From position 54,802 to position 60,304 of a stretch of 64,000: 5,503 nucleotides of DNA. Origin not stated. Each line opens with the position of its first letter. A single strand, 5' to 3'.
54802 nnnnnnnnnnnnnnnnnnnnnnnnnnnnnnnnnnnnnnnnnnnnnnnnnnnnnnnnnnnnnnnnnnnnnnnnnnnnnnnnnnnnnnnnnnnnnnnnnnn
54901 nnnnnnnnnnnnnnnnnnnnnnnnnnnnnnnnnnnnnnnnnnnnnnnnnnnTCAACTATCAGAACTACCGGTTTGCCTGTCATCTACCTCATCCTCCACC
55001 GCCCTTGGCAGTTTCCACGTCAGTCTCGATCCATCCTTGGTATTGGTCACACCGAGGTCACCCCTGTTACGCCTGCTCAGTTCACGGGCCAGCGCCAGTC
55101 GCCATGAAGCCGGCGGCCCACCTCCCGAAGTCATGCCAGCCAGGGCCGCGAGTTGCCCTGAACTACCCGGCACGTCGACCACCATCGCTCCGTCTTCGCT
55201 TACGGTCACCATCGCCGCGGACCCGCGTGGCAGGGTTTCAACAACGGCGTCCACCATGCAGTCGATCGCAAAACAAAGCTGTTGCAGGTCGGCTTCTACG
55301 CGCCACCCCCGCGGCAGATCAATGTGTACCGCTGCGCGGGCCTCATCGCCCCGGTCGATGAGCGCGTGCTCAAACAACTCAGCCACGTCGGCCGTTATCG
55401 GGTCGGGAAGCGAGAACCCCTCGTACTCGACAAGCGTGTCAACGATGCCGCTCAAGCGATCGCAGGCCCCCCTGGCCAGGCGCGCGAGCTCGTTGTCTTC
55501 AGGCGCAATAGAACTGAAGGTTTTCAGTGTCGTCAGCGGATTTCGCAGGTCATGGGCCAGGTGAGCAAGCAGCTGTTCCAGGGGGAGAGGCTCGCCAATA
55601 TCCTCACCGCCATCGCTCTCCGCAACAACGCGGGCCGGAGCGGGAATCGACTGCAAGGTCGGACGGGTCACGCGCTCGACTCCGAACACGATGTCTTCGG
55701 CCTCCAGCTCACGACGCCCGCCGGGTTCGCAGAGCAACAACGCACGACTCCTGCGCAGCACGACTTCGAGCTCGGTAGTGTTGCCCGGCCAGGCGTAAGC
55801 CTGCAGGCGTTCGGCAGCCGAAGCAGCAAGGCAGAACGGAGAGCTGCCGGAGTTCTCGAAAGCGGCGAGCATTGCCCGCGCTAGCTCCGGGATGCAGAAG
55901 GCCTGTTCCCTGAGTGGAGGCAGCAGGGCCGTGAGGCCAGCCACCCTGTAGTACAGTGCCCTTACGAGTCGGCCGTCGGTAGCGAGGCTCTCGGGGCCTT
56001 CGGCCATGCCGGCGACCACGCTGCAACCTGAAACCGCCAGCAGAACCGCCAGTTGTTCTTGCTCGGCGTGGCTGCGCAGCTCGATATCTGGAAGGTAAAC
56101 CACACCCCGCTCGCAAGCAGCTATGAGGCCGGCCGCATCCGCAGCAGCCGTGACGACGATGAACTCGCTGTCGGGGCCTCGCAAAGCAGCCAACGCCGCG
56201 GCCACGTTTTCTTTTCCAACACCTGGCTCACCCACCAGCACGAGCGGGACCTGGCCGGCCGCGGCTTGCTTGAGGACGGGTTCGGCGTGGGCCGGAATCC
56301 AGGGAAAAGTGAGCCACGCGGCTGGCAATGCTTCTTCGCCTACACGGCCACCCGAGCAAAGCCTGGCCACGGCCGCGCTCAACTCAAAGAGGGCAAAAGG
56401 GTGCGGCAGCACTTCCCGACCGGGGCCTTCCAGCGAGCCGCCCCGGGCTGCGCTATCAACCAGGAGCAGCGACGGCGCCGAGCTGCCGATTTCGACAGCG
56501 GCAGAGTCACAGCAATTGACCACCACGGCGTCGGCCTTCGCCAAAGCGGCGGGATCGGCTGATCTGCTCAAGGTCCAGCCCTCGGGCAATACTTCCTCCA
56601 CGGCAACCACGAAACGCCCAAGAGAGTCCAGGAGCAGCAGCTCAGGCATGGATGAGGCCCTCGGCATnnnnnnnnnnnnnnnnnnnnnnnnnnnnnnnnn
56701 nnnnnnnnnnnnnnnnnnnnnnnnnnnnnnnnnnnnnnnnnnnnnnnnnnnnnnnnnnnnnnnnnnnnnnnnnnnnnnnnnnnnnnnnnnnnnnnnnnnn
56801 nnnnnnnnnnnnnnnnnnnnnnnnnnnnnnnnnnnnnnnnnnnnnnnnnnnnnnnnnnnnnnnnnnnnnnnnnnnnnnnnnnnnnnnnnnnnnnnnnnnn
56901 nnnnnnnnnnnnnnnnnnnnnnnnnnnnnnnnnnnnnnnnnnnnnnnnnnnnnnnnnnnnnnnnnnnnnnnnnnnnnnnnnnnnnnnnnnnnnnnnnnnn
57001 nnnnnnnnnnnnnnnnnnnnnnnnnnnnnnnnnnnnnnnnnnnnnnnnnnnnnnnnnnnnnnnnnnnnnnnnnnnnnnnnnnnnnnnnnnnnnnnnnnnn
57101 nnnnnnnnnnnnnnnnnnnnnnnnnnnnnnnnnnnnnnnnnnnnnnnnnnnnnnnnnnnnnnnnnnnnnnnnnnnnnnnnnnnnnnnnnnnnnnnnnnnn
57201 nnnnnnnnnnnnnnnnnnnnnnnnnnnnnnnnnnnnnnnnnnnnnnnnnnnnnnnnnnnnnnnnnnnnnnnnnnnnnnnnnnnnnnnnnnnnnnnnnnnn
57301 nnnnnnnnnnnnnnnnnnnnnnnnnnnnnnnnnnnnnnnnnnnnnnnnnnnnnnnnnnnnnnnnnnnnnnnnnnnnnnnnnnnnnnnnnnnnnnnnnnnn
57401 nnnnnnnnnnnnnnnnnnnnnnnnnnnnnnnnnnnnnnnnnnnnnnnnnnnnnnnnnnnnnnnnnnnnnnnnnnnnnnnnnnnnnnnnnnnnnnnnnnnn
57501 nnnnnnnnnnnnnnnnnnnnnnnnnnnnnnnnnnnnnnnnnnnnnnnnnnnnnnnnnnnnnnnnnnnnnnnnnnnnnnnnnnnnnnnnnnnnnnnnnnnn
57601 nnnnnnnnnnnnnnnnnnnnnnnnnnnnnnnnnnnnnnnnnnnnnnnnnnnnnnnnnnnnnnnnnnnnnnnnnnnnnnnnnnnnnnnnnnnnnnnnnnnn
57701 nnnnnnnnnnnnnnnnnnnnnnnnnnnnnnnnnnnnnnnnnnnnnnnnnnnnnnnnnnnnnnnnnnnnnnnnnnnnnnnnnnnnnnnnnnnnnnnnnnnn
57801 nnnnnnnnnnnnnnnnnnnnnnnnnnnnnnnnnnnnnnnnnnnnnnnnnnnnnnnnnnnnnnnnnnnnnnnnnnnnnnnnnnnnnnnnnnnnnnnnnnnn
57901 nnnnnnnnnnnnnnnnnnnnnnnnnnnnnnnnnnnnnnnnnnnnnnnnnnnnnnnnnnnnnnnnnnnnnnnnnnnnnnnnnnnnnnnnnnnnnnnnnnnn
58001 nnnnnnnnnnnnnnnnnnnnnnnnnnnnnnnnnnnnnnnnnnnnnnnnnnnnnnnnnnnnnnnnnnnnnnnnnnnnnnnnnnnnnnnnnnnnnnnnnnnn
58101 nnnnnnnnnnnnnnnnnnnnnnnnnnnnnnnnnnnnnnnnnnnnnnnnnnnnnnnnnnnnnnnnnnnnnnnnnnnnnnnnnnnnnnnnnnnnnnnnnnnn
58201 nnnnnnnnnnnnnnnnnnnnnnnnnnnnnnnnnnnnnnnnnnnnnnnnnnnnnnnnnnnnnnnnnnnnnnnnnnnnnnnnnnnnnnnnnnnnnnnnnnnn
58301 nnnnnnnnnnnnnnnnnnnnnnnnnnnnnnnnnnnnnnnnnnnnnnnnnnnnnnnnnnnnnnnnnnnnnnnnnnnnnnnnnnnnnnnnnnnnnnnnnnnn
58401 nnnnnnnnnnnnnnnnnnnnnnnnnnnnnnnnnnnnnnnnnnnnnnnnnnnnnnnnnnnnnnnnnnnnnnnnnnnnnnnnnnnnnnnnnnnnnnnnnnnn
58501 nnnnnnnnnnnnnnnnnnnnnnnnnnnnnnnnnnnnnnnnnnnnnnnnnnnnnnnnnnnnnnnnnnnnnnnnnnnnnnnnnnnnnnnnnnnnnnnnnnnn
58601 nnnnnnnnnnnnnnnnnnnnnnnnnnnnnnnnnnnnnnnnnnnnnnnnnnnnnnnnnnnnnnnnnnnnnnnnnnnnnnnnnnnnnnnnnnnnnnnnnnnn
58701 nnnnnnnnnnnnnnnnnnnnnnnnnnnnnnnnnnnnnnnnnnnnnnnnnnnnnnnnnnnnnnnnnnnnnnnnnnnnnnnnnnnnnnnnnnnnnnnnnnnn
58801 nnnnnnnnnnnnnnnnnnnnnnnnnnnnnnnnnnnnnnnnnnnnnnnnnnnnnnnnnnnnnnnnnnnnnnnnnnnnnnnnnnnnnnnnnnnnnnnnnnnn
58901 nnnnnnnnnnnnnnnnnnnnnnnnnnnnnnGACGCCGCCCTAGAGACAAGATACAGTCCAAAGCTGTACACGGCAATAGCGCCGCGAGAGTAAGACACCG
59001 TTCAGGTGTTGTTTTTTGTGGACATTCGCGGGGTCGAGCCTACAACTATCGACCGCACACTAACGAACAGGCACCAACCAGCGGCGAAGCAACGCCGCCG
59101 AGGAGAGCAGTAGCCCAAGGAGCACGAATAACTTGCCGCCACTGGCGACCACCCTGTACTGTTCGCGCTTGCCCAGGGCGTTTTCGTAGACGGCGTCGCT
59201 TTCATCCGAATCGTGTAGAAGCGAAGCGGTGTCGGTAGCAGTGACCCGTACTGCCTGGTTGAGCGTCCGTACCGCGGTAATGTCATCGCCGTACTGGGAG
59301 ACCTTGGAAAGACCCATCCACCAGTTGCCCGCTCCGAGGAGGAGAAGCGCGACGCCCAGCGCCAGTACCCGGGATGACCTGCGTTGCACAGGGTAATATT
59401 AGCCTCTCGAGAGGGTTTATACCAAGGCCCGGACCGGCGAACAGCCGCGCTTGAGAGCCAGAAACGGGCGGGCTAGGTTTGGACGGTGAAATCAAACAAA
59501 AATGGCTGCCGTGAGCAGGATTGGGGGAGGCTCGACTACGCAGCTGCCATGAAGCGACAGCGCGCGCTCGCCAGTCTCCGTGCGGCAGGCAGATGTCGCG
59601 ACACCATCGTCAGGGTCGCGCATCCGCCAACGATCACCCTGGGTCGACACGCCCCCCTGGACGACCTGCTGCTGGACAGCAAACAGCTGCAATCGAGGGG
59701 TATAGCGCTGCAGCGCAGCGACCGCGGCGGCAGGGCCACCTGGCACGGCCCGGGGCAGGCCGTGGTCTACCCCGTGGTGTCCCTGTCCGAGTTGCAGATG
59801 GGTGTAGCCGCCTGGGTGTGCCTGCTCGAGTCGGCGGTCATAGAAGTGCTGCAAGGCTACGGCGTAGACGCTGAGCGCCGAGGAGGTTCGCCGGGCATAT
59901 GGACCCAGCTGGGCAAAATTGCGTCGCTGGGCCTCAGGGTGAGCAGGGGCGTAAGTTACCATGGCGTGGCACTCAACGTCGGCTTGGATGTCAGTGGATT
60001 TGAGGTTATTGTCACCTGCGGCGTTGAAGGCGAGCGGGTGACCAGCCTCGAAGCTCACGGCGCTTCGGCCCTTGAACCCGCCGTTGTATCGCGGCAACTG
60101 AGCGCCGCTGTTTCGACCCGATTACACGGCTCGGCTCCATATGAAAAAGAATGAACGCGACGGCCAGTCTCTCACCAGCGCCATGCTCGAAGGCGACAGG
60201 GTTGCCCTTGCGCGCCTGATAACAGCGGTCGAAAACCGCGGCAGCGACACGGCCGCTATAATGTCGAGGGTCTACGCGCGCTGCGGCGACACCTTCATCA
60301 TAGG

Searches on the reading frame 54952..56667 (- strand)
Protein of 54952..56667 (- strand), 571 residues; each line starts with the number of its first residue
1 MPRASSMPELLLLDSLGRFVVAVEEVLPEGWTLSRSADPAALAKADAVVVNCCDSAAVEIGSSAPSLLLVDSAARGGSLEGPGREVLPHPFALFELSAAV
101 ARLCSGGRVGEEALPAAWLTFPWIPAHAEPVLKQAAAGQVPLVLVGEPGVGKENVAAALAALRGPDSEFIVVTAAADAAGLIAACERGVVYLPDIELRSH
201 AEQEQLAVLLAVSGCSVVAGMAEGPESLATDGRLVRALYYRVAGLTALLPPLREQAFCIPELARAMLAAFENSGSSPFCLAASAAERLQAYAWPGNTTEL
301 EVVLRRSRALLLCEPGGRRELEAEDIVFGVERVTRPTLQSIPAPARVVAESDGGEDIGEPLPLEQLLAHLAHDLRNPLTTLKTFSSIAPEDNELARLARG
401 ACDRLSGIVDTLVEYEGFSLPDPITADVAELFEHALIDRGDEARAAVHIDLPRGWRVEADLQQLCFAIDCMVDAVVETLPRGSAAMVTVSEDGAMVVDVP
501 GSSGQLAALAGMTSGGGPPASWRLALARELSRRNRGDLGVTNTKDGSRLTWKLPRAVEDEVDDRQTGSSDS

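Call 12: search_protein_families(library=pfam, proteins=[window:54952-56667:-])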
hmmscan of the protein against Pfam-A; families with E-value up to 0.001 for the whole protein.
window:54952-56667:- (571 aa): 4 families
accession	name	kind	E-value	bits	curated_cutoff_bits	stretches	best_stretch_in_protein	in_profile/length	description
PF14532.12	Sigma54_activ_2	-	3.1e-14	53.8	25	1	132-252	14-138/138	Sigma-54 interaction domain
PF00512.31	HisKA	-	5.5e-09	36.4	26.9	1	364-415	3-60/66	His Kinase A (phospho-acceptor) domain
PF25601.1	AAA_lid_14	-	3.4e-08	33.6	27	1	259-309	7-58/87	AAA+ ATPase lid domain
PF00158.32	Sigma54_activat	-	0.00011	22.3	20.2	0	132-181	15-65/168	Sigma-54 interaction domain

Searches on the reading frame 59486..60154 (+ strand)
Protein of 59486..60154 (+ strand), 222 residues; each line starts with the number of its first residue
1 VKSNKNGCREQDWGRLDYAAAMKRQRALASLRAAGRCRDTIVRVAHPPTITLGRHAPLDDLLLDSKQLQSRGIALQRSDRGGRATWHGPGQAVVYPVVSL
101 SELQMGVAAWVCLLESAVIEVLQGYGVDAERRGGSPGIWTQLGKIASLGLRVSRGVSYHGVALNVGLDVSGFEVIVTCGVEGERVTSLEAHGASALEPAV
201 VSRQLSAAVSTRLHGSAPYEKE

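Call 12: search_protein_families(library=pfam, proteins=[window:59486-60154:+])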
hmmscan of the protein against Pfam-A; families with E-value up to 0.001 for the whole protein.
window:59486-60154:+ (222 aa): 2 families
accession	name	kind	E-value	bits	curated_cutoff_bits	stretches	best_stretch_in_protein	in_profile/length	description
PF21948.1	LplA-B_cat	-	3.6e-39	135.2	27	1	17-208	1-198/200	Lipoyl protein ligase A/B catalytic domain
PF03099.24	BPL_LplA_LipB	-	4.4e-07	30.3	21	1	63-168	16-133/133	Biotin/lipoate A/B protein ligase family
